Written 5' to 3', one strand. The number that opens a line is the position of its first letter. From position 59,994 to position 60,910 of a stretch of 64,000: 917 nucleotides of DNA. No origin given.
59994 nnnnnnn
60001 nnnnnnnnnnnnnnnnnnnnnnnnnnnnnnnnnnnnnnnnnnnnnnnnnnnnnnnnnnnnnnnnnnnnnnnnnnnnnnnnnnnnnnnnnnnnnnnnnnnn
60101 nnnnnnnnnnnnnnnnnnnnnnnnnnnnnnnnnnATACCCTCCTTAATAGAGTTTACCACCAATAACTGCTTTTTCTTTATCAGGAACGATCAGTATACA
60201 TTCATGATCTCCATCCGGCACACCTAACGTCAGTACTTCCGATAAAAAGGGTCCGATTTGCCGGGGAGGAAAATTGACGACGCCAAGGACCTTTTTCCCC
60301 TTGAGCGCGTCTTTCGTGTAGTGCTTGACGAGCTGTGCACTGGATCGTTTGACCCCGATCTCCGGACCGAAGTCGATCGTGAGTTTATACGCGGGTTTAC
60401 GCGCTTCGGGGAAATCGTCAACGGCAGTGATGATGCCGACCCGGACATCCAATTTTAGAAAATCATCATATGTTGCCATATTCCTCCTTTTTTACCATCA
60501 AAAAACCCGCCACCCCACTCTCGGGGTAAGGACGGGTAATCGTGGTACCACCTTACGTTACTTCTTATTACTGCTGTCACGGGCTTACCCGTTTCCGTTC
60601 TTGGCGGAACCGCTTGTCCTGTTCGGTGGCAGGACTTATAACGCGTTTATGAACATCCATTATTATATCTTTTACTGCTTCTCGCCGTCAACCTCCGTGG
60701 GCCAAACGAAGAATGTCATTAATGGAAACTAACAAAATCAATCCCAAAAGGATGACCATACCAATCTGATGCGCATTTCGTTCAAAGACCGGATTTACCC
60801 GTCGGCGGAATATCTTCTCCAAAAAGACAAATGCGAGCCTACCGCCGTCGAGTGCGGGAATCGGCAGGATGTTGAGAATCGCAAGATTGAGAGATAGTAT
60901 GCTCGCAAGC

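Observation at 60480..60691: Compact T-box-like riboswitch with a proline specifier upstream of a csaA-like/proS operon in a CPR-type genome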

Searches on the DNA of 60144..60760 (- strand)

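Call 4: search_rna_families(source=window, start=60400, end=60760, threshold=evalue, max_evalue=10, show_alignments=5)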
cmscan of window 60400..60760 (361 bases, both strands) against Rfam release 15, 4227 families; matches with E-value up to 10: 2.
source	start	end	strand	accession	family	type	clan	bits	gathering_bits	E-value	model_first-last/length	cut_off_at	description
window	60525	60650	-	RF00230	T-box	Cis-reg; leader;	-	30.7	93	3e-05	1-219/219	no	T-box leader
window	60689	60715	-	RF03786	mir-9449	Gene; miRNA;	-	13.9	100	9.3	22-48/68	no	mir-9449 microRNA precursor family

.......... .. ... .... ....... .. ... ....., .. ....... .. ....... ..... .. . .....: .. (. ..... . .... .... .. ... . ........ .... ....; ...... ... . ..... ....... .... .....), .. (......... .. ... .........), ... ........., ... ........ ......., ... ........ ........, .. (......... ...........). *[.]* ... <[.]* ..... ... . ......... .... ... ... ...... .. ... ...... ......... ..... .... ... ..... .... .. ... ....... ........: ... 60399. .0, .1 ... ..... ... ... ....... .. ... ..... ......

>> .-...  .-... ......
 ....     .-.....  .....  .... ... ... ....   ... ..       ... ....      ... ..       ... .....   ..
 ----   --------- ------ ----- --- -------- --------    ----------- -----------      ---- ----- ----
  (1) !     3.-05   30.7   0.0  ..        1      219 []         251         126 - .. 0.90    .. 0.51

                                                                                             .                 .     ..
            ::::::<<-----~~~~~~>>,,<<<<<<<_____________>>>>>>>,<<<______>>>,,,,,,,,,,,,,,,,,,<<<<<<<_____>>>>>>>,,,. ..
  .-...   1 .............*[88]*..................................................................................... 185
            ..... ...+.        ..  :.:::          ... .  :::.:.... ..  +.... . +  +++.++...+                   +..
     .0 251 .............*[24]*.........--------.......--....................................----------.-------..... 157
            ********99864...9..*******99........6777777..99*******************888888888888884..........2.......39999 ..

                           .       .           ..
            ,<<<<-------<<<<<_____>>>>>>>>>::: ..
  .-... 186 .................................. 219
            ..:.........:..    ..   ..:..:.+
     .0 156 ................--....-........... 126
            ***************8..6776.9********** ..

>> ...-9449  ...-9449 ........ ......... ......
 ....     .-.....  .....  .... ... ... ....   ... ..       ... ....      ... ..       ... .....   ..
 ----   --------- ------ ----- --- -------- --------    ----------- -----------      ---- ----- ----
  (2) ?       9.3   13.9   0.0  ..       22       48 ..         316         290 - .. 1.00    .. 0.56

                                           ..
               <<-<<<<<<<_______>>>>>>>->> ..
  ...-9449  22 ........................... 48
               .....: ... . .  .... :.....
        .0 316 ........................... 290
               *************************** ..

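Call 32: build_rna_model(alignment_id=A2, structure=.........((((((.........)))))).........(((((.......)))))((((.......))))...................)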
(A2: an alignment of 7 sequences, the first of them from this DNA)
Model R1 built from alignment A2 (7 sequences, 90 columns); structure: as given.
model positions 85; base pairs 15; branch points 2; effective number of sequences 1.76; information 0.669 bits per position. Calibrated on 0.2 Mb of random sequence (short: E-values are rough).
structure used (alignment columns):
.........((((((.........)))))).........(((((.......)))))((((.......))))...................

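Call 34: search_with_rna_model(model_id=R1, sources=[window, L001, L002, L003, L004, L005, L006, L007, L008, L009, L010, L011, L012, L013, L014, L015, L016, L017, L018, L019, L020, L021, L022, L023, L024, L025, L026, L027, L028, L029, L030, L031, L032, L033, L034, L035, L036, L037, L038, L039, L040, L041, L042, L043, L044, L045, L046, L047, L048, L049, L050, L051, L052, L053, L054, L055, L056, L057, L058, L059, L060, L061, L062, L063, L064, L065, L066, L067, L068, L069, L070, L071, L072, L073, L074, L075, L076, L077, L078, L079, L080], max_evalue=10, show_alignments=4)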
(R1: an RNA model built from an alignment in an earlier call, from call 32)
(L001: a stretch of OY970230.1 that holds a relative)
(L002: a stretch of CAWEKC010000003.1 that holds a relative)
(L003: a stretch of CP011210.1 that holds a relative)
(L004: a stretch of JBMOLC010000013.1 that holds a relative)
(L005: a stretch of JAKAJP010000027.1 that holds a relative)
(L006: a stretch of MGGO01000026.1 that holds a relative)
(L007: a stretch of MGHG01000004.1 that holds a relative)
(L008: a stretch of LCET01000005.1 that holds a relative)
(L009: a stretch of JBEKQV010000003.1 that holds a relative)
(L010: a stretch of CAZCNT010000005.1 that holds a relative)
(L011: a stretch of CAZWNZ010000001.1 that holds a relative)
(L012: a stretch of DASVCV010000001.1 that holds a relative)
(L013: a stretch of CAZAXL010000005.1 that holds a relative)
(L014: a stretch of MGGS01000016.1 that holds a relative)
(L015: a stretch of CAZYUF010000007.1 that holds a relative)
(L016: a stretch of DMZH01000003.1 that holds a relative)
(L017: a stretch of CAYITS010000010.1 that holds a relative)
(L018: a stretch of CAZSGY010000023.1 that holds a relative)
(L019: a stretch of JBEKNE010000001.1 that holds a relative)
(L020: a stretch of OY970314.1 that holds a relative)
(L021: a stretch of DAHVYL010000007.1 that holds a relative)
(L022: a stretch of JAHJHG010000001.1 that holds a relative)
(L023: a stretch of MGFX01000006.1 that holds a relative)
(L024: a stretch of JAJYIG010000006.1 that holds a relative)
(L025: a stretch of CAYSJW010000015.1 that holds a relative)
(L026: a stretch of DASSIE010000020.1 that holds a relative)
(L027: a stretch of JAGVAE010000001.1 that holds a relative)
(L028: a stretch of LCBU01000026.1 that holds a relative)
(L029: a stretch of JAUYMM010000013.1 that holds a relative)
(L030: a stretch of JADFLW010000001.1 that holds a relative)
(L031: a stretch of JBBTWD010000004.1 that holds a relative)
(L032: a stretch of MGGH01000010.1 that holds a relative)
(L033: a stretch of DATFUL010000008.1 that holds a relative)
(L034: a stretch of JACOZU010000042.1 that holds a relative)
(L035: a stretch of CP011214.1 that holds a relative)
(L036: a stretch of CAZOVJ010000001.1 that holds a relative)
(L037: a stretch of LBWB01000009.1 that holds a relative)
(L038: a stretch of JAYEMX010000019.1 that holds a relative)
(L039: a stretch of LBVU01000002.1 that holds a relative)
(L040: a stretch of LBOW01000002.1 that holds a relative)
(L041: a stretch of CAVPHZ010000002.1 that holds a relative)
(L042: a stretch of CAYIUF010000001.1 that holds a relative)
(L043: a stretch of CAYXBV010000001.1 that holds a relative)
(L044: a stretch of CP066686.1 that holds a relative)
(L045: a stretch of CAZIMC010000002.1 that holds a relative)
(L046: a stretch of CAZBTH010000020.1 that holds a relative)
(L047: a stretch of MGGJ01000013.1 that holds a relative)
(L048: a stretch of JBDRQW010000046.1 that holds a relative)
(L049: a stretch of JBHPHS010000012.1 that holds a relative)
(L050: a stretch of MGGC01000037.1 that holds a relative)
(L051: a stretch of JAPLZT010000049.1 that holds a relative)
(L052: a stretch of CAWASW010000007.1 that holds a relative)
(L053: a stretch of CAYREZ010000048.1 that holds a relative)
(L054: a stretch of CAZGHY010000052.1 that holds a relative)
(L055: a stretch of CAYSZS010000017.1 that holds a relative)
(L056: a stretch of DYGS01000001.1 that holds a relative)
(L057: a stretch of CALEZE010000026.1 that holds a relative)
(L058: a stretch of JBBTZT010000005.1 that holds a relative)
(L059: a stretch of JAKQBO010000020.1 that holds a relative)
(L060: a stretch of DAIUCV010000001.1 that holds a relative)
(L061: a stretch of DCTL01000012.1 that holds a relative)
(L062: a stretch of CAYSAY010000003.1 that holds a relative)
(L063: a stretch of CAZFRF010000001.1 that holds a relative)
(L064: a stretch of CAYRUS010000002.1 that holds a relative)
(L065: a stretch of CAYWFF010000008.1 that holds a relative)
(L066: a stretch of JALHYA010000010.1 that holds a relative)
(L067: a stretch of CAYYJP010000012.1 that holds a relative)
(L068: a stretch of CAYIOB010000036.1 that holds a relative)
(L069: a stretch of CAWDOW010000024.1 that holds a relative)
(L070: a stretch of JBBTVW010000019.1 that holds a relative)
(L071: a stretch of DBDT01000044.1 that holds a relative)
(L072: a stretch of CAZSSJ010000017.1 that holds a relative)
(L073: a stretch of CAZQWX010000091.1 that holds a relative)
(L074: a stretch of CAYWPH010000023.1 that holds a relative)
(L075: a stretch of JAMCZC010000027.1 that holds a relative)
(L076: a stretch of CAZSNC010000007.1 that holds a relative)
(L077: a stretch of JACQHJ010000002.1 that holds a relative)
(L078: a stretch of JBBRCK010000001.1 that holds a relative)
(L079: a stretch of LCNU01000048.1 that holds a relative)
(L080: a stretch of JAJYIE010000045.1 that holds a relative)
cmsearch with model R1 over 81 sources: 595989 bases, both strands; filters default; matches with E-value up to 10: 4.
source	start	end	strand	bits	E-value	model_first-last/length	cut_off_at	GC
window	60561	60643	-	90.8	8.8e-26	1-85/85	no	0.53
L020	3216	3309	+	12.4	0.74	1-85/85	no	0.43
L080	2245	2298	-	10.8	2.5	1-85/85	no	0.44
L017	1456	1547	+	10.1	4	1-85/85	no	0.37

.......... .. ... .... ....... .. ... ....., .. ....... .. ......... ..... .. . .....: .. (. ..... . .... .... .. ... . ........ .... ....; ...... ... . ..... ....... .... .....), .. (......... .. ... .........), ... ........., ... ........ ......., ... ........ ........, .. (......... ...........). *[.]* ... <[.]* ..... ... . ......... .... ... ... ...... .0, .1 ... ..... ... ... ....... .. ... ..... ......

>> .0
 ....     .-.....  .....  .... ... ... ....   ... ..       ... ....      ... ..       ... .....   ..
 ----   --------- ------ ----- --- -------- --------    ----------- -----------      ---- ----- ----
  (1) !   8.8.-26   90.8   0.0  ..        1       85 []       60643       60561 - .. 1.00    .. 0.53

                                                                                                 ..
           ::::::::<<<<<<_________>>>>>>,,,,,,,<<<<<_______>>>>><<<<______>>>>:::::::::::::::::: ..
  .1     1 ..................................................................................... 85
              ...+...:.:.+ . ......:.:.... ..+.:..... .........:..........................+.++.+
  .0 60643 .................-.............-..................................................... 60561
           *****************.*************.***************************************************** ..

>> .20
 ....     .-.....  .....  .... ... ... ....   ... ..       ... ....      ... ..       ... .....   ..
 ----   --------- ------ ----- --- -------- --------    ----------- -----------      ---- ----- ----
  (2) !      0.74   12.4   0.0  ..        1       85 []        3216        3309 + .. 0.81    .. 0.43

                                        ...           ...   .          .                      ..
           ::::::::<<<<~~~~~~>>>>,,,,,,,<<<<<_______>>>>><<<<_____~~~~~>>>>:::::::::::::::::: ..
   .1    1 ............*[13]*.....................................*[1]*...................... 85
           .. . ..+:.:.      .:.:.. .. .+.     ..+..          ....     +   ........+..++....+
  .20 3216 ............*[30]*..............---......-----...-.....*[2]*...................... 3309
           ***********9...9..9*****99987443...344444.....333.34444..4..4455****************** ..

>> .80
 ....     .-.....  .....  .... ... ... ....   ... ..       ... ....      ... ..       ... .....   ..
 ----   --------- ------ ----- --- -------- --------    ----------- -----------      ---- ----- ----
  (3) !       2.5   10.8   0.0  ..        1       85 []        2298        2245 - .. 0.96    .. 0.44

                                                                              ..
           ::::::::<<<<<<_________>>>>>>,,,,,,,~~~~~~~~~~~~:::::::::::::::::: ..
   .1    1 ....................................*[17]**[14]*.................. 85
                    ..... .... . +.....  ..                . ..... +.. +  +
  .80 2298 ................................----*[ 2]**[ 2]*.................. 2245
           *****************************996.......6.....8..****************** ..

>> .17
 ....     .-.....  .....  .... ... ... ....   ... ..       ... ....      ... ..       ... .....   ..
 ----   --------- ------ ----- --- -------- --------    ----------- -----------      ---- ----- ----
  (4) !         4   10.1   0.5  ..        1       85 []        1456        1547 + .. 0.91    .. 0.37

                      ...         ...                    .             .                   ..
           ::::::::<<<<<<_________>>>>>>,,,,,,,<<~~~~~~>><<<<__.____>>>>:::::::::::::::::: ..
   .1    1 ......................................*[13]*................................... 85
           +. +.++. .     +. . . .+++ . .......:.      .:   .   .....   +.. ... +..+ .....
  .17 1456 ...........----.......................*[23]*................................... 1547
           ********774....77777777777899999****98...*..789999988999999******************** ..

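Call 35: search_with_rna_model(model_id=R1, sources=[L081, L082, L083, L084, L085, L086, L087, L088, L089, L090, L091, L092, L093, L094, L095, L096, L097, L098, L099, L100, L101, L102, L103, L104, L105, L106, L107, L108, L109, L110, L111, L112, L113, L114, L115, L116, L117, L118, L119, L120, L121, L122, L123, L124, L125, L126, L127, L128, L129, L130, L131, L132, L133, L134, L135, L136, L137, L138, L139, L140, L141, L142, L143, L144, L145, L146, L147, L148, L149, L150, L151, L152, L153, L154, L155, L156, L157, L158, L159, L160], max_evalue=10, make_alignment=true)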
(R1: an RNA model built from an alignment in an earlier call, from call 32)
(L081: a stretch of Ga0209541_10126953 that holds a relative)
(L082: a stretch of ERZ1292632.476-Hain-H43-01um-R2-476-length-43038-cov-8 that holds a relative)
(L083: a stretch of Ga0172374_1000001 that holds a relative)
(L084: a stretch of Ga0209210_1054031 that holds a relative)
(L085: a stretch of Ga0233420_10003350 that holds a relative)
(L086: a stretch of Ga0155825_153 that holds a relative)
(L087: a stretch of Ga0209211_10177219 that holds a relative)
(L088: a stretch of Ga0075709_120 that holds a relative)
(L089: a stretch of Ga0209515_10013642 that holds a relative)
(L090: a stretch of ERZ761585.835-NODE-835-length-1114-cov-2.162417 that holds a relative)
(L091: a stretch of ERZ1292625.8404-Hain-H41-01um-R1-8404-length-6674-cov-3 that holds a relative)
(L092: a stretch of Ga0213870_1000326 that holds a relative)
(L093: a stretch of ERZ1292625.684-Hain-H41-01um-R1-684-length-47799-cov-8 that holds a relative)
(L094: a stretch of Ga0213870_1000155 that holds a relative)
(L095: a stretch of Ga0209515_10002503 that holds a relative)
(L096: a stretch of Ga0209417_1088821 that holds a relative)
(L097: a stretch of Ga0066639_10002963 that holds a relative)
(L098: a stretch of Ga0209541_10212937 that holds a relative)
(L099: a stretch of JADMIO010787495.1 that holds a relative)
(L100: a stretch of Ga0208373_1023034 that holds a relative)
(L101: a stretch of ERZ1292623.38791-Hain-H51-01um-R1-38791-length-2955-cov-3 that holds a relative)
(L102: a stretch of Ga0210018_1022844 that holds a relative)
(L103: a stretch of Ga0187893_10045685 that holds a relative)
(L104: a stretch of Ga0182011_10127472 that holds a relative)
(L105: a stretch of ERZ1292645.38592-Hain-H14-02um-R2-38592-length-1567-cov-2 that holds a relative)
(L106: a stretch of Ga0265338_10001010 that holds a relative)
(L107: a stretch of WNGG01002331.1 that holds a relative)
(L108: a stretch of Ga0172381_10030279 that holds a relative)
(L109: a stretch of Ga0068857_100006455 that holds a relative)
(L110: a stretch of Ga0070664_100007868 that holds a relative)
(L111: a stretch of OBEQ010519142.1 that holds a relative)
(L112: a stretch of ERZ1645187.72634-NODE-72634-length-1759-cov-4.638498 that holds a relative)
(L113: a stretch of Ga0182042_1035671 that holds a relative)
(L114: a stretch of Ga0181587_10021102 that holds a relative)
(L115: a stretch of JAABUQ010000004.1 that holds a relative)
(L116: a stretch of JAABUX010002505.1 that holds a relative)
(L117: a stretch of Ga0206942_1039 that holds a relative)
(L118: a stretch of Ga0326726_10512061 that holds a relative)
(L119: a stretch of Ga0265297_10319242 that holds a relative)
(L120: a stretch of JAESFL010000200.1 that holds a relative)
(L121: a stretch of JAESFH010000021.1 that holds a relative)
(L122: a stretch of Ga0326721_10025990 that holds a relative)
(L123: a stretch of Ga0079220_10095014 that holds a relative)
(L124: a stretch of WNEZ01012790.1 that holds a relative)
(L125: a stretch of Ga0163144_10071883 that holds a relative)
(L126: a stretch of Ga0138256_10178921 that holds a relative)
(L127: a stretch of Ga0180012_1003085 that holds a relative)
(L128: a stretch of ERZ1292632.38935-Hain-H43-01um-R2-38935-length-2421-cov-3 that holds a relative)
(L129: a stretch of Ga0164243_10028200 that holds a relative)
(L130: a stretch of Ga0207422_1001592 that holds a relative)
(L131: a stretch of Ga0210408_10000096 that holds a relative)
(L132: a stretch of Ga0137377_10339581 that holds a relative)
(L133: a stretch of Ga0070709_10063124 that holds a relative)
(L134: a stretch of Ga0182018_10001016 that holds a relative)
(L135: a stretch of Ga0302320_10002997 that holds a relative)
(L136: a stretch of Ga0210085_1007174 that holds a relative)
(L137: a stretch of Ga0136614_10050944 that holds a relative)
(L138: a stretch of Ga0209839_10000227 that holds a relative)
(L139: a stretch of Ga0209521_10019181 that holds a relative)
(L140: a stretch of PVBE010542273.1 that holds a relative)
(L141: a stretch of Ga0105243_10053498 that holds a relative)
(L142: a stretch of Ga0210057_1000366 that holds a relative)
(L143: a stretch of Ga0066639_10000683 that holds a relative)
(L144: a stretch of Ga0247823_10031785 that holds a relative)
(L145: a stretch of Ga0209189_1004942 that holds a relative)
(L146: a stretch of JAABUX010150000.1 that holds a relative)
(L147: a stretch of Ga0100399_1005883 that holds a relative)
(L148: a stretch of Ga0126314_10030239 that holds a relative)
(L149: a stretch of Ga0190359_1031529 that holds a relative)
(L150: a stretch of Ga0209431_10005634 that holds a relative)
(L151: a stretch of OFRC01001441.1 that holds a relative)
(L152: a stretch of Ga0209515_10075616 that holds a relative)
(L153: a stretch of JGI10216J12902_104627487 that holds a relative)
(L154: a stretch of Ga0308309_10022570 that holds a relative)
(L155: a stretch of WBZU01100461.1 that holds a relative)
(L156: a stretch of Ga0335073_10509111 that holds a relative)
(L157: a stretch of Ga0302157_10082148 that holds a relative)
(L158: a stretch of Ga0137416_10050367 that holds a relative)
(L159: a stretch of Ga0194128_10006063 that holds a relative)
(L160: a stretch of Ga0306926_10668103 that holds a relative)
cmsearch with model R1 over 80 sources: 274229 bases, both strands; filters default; matches with E-value up to 10: 13.
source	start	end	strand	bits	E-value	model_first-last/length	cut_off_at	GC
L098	64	148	+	101.7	1.4e-29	1-85/85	no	0.53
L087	491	575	+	101.6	1.5e-29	1-85/85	no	0.53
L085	1086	1171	+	92.7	1e-26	1-85/85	no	0.51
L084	287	368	+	90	7.5e-26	1-85/85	no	0.5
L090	341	427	+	85.8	1.6e-24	1-85/85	no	0.53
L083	2219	2300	+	82.2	2.3e-23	1-85/85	no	0.6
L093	2284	2383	+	63.9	1.5e-17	1-85/85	no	0.49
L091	21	105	+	59.4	4.1e-16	1-85/85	no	0.53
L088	1846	1957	+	31.2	3.6e-07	1-85/85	no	0.46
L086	101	208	+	29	1.8e-06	1-85/85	no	0.45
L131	2028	2044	+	10.1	1.9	37-53/85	no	0.41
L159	971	1048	-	9.8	2.4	1-85/85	no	0.53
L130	804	820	-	8.1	7.9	11-27/85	no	0.65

Alignment A3: 13 matches aligned to the model, 151 columns, each read 5' to 3' on its own strand. Consensus structure (alignment columns), stored with it:
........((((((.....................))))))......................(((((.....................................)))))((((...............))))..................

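Call 44: search_rna_families(source=L131, start=1930, end=2260, threshold=evalue, max_evalue=10, show_alignments=1)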
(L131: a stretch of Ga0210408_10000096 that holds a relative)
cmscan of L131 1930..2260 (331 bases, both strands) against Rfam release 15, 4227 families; matches with E-value up to 10: 2.
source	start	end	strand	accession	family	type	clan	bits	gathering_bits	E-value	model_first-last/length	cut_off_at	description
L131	1975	2170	+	RF00230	T-box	Cis-reg; leader;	-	52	93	8.9e-11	1-219/219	no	T-box leader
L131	2169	2211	-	RF01307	sR55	Gene; snRNA; snoRNA; CD-box;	-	12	35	3.7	1-65/65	no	Small nucleolar RNA sR55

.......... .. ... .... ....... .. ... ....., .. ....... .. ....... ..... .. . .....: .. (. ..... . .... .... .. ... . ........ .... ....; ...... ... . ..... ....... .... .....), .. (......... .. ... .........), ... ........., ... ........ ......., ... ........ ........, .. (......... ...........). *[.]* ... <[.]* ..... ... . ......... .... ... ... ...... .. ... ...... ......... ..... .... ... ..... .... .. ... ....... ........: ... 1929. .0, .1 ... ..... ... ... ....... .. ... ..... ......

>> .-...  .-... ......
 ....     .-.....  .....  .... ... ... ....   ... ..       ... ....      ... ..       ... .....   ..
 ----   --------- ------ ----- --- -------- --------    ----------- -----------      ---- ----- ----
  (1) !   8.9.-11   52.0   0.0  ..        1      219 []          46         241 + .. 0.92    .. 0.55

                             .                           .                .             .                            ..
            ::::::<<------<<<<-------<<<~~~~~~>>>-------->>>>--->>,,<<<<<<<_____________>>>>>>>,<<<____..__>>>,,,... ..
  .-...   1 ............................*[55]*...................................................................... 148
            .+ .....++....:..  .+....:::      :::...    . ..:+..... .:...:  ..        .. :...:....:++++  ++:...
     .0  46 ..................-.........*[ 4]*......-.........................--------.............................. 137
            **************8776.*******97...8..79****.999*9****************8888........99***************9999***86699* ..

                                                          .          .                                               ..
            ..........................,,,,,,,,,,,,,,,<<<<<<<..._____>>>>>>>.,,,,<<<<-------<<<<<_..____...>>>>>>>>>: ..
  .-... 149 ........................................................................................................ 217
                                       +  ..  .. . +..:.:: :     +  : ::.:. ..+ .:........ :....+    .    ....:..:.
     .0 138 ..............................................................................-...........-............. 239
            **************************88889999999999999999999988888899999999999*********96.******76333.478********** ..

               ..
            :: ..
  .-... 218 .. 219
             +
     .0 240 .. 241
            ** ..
